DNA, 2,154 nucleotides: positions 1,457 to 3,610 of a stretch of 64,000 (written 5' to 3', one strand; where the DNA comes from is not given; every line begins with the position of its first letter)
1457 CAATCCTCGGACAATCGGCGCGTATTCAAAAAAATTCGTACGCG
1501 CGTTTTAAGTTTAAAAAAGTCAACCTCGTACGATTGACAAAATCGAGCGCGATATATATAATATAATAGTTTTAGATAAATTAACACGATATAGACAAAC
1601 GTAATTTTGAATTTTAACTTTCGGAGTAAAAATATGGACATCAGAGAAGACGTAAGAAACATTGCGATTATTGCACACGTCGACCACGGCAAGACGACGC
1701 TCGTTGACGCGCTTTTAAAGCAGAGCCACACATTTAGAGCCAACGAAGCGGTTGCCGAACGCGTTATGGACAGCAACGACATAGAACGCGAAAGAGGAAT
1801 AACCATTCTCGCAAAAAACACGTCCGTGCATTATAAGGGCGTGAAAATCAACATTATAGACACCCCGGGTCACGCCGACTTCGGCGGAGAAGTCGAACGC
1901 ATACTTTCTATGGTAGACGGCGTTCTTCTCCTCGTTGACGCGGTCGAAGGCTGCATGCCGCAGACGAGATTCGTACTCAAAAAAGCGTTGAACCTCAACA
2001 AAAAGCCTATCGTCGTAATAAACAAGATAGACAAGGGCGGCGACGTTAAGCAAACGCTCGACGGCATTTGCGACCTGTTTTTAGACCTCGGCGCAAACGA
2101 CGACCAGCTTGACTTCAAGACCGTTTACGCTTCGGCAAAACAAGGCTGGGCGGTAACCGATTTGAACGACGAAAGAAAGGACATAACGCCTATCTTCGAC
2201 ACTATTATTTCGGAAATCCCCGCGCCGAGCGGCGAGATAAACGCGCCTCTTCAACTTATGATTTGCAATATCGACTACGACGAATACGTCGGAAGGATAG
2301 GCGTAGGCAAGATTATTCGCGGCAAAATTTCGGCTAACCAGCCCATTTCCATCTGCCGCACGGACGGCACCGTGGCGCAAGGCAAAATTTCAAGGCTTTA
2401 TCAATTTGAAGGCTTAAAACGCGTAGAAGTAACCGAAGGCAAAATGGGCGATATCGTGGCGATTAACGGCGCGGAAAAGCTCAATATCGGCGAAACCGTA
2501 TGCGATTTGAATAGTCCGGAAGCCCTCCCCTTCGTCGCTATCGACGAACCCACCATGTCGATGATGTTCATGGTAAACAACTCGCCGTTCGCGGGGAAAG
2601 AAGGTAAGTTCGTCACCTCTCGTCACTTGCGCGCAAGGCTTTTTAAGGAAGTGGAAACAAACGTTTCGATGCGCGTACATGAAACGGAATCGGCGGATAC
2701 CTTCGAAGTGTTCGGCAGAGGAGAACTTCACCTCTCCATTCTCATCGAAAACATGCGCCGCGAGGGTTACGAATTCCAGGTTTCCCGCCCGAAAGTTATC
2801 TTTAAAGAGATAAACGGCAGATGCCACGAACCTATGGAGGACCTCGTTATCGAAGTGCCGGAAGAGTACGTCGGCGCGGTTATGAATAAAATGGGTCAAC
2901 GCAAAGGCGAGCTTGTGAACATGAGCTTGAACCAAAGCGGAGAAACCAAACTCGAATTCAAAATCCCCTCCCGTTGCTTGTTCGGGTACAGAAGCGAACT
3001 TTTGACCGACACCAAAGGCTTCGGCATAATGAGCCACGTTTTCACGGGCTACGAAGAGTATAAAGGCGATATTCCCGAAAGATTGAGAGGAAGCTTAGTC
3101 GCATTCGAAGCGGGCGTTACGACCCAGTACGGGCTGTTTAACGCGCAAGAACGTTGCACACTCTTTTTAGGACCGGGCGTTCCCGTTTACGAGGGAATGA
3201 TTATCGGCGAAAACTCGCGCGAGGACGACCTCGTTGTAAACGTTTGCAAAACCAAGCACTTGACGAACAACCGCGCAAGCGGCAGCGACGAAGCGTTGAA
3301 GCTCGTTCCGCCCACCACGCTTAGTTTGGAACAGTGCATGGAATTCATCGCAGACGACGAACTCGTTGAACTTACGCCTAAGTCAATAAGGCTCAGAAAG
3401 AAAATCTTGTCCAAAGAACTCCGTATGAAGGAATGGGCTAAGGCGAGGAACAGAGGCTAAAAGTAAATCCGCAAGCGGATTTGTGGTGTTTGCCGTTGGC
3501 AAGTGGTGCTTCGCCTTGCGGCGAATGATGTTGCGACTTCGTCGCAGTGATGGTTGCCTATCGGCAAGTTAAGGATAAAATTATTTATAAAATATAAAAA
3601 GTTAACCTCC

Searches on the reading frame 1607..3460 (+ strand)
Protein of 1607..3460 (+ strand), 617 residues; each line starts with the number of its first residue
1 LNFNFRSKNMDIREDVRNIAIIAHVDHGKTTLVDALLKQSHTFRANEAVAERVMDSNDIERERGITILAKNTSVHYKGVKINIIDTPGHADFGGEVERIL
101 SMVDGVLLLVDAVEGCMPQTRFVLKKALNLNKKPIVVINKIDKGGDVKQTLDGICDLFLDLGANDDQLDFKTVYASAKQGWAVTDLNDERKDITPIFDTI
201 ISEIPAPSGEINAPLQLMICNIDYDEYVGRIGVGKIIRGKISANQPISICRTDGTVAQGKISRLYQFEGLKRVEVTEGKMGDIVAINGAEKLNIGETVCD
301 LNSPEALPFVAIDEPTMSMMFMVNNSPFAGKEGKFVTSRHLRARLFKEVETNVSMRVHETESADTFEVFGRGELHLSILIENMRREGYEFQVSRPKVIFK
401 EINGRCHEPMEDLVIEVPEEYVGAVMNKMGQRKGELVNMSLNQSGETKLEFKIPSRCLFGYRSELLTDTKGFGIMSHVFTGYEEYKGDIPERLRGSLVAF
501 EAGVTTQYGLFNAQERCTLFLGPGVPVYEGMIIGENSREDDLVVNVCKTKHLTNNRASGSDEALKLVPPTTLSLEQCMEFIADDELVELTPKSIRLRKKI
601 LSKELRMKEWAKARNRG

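Call 71: search_protein_families(library=pfam, proteins=[window:1607-3460:+], max_evalue=0.0001)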
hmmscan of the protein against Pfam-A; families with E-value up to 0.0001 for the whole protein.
window:1607-3460:+ (617 aa): 6 families
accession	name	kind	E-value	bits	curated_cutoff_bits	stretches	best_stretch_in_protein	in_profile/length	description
PF00009.33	GTP_EFTU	-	2.4e-54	184.2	26.5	1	15-189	2-181/188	Elongation factor Tu GTP binding domain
PF21018.2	BipA_C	-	1.7e-46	157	23.8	1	494-602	1-109/110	TypA/BipA C-terminal domain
PF00679.30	EFG_C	-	2.7e-25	88.6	27.9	1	406-492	2-88/89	Elongation factor G C-terminus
PF03144.31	GTP_EFTU_D2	-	7.4e-10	39.6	30.3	1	229-299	1-73/73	Elongation factor Tu domain 2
PF01926.29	MMR_HSR1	-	5.7e-08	33.3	21.9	1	19-140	2-113/113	50S ribosome-binding GTPase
PF22042.2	EF-G_D2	-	6.9e-08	32.9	27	1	216-300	3-83/84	Elongation factor G domain 2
